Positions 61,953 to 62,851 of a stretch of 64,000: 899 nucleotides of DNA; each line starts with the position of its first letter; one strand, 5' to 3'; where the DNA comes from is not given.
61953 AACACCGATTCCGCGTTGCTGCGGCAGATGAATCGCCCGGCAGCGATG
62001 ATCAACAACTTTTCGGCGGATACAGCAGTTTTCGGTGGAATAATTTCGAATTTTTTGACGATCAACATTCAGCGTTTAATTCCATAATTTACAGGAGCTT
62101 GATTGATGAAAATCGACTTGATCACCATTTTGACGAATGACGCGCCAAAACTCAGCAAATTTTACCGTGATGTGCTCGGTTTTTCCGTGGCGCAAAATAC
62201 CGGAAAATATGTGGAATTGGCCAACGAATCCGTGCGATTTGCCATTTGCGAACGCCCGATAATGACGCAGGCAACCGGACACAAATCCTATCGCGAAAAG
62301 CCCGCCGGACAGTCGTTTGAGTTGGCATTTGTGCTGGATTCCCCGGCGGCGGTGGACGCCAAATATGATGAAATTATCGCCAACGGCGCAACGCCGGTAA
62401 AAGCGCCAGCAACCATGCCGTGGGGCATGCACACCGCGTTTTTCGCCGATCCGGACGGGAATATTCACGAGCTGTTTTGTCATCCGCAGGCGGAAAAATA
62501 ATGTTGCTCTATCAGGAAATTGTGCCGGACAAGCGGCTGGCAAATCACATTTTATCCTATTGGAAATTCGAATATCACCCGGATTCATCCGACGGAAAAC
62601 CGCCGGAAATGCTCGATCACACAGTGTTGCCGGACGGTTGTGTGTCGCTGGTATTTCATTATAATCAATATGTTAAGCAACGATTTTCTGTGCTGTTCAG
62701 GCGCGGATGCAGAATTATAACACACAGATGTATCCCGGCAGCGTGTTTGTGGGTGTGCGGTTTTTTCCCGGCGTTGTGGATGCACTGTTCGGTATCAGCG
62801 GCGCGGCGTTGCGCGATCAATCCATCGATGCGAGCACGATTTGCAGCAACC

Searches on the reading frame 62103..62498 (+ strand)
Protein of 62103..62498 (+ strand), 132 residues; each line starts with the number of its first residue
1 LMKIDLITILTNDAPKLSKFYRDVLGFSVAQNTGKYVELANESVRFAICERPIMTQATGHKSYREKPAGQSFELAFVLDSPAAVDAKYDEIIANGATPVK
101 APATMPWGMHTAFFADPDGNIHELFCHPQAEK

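Call 59: search_protein_families(library=pfam, proteins=[window:62103-62498:+], max_evalue=0.001)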
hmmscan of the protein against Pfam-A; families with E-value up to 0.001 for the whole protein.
window:62103-62498:+ (132 aa): 3 families
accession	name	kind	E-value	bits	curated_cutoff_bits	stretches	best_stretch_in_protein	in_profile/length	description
PF00903.31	Glyoxalase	-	5.8e-17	62.6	20.6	1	3-123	1-120/121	Glyoxalase/Bleomycin resistance protein/Dioxygenase superfamily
PF12681.13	Glyoxalase_2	-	5.8e-10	39.6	30.1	1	7-124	4-113/118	Glyoxalase-like domain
PF18029.7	Glyoxalase_6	-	1.7e-08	35.5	23.6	1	8-124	3-105/106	Glyoxalase-like domain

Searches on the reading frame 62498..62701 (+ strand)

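Call 59: search_protein_families(library=pfam, proteins=[window:62498-62701:+], max_evalue=0.001)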
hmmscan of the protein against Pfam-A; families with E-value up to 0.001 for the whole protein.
window:62498-62701:+ (68 aa): 1 family
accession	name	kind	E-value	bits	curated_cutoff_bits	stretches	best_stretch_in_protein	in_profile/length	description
PF20240.3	DUF6597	-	1.2e-08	35.4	27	1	6-59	1-47/103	Domain of unknown function (DUF6597)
